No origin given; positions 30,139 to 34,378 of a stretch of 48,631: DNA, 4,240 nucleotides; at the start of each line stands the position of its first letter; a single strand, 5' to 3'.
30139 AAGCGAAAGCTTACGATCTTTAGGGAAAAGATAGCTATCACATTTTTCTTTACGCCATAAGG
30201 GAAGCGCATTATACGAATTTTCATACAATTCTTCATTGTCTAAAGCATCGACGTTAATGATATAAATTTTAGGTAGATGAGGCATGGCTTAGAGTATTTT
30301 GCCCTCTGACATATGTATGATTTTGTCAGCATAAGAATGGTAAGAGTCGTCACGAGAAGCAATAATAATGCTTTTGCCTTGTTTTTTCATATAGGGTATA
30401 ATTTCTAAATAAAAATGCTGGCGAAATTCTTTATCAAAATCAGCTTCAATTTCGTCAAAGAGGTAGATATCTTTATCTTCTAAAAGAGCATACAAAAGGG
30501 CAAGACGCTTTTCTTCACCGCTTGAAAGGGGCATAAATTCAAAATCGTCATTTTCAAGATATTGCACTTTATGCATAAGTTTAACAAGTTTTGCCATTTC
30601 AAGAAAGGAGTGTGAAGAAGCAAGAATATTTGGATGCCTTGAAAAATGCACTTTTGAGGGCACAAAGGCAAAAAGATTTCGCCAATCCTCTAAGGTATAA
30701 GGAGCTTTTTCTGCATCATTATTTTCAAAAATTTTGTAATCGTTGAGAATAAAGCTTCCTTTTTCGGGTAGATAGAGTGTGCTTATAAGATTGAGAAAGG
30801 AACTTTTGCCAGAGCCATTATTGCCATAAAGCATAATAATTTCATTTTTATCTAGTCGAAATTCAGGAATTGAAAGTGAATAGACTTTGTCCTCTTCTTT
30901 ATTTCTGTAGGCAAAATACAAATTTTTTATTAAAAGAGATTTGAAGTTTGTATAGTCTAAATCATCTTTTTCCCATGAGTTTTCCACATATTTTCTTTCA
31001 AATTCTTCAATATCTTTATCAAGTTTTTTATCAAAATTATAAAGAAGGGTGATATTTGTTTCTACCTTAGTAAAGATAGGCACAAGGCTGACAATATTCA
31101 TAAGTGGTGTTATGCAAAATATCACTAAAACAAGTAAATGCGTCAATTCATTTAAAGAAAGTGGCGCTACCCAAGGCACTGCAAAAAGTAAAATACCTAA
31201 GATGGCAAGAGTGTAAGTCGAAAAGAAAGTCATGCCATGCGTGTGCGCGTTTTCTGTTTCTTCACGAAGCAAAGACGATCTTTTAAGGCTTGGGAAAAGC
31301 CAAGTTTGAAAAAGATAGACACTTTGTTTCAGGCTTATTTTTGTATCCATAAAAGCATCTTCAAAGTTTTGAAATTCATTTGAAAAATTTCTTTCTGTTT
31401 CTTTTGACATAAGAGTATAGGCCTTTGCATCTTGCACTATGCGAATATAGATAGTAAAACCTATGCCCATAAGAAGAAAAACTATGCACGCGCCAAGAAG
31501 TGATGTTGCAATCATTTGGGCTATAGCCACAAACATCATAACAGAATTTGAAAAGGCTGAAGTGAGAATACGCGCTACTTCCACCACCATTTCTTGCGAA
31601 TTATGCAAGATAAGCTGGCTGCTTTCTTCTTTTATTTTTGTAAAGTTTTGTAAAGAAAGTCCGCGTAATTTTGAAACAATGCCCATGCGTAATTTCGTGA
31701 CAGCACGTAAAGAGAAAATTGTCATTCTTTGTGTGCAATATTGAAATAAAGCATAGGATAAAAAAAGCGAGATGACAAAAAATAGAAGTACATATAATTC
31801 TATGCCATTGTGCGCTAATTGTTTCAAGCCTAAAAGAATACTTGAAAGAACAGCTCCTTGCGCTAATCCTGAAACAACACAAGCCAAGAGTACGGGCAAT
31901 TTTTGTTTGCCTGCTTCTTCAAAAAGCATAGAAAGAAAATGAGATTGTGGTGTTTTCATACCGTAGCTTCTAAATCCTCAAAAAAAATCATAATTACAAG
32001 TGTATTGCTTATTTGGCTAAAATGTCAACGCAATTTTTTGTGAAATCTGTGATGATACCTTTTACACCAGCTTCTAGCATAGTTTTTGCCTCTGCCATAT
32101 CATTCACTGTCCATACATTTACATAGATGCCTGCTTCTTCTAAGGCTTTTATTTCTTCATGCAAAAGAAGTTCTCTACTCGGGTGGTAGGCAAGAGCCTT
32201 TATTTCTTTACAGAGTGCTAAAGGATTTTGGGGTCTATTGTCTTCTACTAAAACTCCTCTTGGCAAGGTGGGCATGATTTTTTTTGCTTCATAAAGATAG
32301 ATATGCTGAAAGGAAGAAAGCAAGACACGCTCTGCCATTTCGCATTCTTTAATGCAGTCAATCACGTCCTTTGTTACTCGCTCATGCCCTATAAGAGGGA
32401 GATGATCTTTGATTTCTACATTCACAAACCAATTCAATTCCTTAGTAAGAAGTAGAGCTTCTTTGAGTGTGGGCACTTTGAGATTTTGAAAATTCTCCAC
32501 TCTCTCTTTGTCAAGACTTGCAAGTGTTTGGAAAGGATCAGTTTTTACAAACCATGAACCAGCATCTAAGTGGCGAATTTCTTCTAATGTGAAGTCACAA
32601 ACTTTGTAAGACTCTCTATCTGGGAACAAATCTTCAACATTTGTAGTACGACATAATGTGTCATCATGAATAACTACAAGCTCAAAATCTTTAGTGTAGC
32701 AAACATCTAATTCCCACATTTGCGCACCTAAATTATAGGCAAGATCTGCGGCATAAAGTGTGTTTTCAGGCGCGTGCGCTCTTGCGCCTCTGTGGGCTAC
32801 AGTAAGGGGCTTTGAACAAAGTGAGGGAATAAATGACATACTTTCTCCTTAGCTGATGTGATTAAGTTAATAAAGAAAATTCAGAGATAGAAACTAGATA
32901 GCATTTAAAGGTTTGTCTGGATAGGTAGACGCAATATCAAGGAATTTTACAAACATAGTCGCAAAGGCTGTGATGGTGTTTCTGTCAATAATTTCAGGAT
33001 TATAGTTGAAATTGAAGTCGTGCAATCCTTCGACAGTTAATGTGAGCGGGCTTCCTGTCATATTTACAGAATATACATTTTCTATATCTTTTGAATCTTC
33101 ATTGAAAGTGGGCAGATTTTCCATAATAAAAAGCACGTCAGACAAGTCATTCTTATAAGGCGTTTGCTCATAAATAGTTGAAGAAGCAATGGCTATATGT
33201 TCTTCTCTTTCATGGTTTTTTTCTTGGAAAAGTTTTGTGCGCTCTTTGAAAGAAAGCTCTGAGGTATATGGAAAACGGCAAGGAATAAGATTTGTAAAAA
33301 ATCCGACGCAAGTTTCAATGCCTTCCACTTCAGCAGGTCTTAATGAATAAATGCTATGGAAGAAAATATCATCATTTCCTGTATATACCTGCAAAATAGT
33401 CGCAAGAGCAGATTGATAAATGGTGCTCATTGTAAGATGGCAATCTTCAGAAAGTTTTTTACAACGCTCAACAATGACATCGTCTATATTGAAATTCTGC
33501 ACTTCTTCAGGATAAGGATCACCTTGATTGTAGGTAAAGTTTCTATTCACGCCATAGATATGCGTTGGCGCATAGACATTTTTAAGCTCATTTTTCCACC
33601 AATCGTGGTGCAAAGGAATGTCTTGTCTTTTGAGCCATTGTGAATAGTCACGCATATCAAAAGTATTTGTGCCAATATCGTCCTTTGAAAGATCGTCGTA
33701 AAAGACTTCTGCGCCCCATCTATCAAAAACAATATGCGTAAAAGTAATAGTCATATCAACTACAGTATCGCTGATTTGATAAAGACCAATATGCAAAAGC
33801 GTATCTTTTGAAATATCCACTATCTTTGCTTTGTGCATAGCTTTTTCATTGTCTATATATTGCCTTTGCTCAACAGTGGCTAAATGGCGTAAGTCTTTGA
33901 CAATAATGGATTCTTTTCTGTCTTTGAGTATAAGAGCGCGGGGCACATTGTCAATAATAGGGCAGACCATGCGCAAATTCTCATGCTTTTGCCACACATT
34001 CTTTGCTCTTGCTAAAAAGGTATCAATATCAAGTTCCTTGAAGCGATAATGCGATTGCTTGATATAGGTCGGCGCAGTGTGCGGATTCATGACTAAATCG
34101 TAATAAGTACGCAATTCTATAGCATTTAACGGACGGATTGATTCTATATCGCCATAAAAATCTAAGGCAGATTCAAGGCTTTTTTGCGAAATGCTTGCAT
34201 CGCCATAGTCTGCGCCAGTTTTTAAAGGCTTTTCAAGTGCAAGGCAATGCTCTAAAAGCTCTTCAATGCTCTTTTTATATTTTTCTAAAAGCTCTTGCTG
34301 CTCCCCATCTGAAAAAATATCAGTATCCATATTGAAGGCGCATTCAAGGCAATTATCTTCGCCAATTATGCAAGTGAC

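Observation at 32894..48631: Uncharacterised NRPS assembly line with an integrated aminotransferase domain (iturin/mycosubtilin-like logic) in a low-GC anaerobe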

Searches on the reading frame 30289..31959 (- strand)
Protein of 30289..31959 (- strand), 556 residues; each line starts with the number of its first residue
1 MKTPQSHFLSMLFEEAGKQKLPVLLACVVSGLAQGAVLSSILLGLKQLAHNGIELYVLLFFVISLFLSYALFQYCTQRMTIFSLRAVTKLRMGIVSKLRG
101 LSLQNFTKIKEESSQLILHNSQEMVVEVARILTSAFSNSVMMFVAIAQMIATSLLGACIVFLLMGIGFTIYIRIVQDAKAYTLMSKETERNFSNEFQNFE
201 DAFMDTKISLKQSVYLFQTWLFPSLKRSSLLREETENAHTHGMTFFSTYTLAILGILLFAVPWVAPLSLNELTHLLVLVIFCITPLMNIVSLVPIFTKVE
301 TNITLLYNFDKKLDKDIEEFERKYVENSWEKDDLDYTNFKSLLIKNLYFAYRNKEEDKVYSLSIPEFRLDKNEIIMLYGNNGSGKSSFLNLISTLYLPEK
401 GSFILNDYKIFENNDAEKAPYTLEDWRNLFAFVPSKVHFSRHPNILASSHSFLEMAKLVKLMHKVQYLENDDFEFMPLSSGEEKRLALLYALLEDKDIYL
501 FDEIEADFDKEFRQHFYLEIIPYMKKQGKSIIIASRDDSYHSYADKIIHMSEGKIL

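Call 6: search_protein_families(library=pfam, proteins=[window:30289-31959:-], max_evalue=0.01)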
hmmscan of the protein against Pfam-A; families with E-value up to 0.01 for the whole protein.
window:30289-31959:- (556 aa): 6 families
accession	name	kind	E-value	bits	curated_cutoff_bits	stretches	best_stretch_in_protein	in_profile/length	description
PF00005.33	ABC_tran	-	1.4e-16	61.8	25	1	366-503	5-134/137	ABC transporter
PF02463.25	SMC_N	-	9.4e-07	28.9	40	1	372-551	24-212/220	RecF/RecN/SMC N terminal domain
PF13304.12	AAA_21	-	4.1e-06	27.5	27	1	374-395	1-22/304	AAA domain, putative AbiEii toxin, Type IV TA system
PF07693.20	KAP_NTPase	-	0.00021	21.1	20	1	374-418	22-66/293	KAP family P-loop domain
PF13555.12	AAA_29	-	0.00047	20.3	27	1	367-400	17-50/61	P-loop containing region of AAA domain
PF20720.3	nSTAND3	-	0.0051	16.9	27.2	0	369-418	14-56/155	Novel STAND NTPase 3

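Call 33: search_protein_families(library=ncbifam, proteins=[window:30289-31959:-], max_evalue=0.001)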
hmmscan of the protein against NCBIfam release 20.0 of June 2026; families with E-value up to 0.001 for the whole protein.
window:30289-31959:- (556 aa): 137 families (the best 25 are shown)
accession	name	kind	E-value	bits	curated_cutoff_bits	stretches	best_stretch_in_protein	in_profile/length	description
TIGR01194.1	cyc_pep_trnsptr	subfamily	5.9e-51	173.7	286.2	1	24-555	24-547/554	cyclic peptide export ABC transporter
NF007813.0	PRK10522.1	equivalog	3.4e-47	161.3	604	1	11-555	6-527/547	multidrug ABC transporter permease/ATP-binding protein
NF045998.1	cleave_ABC_plasm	equivalog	1.7e-23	82.8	500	1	52-525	189-650/673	Mbov_0121 family peptidase domain-containing ABC transporter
TIGR02857.1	CydD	equivalog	9e-23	81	435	1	329-550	309-529/529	thiol reductant ABC exporter subunit CydD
NF000355.4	ribo_prot_ABC_F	equivalog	1.7e-20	73.4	380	2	358-555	14-192/499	ribosomal protection-like ABC-F family protein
NF008364.0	PRK11160.1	equivalog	1.9e-20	73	630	1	85-555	90-552/575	heme ABC transporter ATP-binding protein/permease CydC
TIGR02203.1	MsbA_lipidA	equivalog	7.4e-20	70.9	602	1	50-555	49-546/572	lipid A export permease/ATP-binding protein MsbA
TIGR03608.1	L_ocin_972_ABC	subfamily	3.8e-18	65.7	254.85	1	362-550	14-206/206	putative bacteriocin export ABC transporter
TIGR04521.1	ECF_ATPase_2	equivalog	3.8e-18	65.6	330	1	344-555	3-223/279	energy-coupling factor transporter ATPase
NF041774.1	tung_ATPbind_TupC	equivalog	1.8e-17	63.3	400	1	344-556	3-208/319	tungstate ABC transporter ATP-binding protein TupC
NF010153.0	PRK13631.1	equivalog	3.1e-17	62.5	463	2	339-414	19-95/320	cobalt transporter ATP-binding subunit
TIGR02204.1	MsbA_rel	hypoth_equivalog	2.3e-16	59.6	780.4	1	342-555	338-552/576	ABC transporter, permease/ATP-binding protein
NF010170.0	PRK13651.1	equivalog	8.7e-16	57.7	432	2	455-556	148-244/308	cobalt transporter ATP-binding subunit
TIGR04520.1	ECF_ATPase_1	equivalog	2.6e-15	56.6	315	1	344-555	3-214/269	energy-coupling factor transporter ATPase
TIGR03375.1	type_I_sec_LssB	subfamily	6.6e-15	54.4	693.1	1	267-556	401-680/696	type I secretion system permease/ATPase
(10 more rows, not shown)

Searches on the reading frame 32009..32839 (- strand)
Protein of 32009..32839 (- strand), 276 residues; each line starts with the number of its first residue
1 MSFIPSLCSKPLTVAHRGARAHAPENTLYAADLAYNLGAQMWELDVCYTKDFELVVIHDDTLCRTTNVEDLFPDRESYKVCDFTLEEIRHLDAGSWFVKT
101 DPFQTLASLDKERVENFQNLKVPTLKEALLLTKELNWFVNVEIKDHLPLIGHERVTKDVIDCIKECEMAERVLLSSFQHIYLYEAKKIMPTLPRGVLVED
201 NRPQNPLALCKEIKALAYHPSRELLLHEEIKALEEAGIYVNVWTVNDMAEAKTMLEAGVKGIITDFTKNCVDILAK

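Call 6: search_protein_families(library=pfam, proteins=[window:32009-32839:-], max_evalue=0.01)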
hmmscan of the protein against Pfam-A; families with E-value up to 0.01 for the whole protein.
window:32009-32839:- (276 aa): 2 families
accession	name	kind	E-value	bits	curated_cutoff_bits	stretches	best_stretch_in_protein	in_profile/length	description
PF03009.23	GDPD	-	2.1e-44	152.9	23.6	1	16-267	1-242/244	Glycerophosphoryl diester phosphodiesterase family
PF13653.12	GDPD_2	-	0.00018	22.3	27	1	240-265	2-27/30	Glycerophosphoryl diester phosphodiesterase family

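Call 33: search_protein_families(library=ncbifam, proteins=[window:32009-32839:-], max_evalue=0.001)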
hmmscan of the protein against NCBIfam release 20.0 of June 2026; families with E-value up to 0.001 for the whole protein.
window:32009-32839:- (276 aa): 4 families
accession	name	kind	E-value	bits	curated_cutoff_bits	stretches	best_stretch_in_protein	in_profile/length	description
NF006989.0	PRK09454.1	equivalog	3.2e-45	154.5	264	1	11-267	10-241/251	glycerophosphodiester phosphodiesterase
NF008354.0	PRK11143.1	equivalog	7e-24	84.4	254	1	10-139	30-162/359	glycerophosphodiester phosphodiesterase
NF053857.1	LysphglycPlipDStph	equivalog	7e-23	81.4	450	1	10-179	45-196/305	lysophosphatidylglycerol phospholipase D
NF041304.3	AvrBs2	equivalog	0.00023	19.2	1000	1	16-110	274-369/716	type III secretion system effector avirulence protein AvrBs2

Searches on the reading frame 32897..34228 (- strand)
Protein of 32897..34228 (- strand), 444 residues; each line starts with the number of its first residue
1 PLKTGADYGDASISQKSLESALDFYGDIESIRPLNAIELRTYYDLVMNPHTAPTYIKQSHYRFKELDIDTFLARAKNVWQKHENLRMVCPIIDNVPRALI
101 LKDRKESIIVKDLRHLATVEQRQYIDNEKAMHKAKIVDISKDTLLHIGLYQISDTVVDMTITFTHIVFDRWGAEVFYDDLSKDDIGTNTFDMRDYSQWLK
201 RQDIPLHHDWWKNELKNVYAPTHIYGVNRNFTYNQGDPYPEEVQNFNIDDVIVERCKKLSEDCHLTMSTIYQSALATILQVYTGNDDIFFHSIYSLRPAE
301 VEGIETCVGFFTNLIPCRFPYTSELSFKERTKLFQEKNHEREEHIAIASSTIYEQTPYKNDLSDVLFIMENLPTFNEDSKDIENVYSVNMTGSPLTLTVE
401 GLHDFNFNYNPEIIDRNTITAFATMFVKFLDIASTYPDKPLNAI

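Call 27: search_solved_structures(query=window:32897-34228:-, max_evalue=0.001, show_alignments=1)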
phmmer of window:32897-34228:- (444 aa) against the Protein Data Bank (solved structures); distinct sequences matched with E-value up to 0.001: 10.
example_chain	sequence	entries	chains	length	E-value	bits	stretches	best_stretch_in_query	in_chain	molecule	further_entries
9rde_A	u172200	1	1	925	1.7e-27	100.1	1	3-373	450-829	Bacitracin synthase 3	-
8f7f_A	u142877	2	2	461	1.4e-25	93.8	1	41-379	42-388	Surfactin synthetase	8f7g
8f7h_A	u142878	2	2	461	1.7e-25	93.5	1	41-379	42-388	Surfactin synthetase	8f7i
2vsq_A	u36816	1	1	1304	3.7e-23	85.8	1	43-379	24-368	SURFACTIN SYNTHETASE SUBUNIT 3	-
9lcq_A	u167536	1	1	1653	9.9e-21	77.8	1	4-374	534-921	PvdL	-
9bfd_B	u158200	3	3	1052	2.4e-20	76.6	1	95-423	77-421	Tyrocidine synthase 2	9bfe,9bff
8hlk_A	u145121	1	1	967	2.5e-20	76.5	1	27-397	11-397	Microcystin synthetase B (Fragment)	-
9up2_A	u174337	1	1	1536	3.5e-20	76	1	4-374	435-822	PvdL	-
9lcp_A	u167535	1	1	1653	4.1e-20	75.8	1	4-374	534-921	PvdL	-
9lco_A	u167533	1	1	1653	4.1e-20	75.8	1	4-374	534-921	PvdL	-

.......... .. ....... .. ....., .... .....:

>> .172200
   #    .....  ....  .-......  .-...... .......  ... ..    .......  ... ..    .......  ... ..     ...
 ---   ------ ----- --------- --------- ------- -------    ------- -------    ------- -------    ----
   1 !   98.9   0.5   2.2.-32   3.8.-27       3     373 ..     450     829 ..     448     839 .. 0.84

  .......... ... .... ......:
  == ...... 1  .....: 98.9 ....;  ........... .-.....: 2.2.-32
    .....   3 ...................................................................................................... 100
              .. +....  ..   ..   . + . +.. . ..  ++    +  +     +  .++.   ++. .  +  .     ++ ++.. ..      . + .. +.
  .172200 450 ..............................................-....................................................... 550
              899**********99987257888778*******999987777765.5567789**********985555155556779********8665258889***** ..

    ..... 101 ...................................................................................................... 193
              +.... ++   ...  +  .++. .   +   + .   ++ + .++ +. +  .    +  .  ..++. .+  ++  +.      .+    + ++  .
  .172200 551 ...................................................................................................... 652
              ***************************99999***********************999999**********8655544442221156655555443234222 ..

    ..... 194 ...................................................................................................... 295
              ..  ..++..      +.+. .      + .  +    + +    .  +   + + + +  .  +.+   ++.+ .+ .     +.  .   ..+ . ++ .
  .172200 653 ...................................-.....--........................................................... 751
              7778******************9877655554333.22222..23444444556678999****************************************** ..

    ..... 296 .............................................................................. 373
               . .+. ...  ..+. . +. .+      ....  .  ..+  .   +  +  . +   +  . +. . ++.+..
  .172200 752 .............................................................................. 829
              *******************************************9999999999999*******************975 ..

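Call 83: search_protein_families(library=ncbifam, proteins=[window:32897-34228:-], max_evalue=0.01)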
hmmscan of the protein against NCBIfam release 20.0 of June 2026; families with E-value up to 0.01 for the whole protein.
window:32897-34228:- (444 aa): 2 families
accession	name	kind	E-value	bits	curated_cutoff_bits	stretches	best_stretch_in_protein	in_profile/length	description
NF004282.0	PRK05691.1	subfamily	1.5e-25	87.6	4090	2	192-374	3428-3617/4334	non-ribosomal peptide synthase/polyketide synthase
NF047350.1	aureusi_NRPS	equivalog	3.6e-07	27.4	2500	1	78-320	1041-1273/2373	aureusimine non-ribosomal peptide synthetase AusA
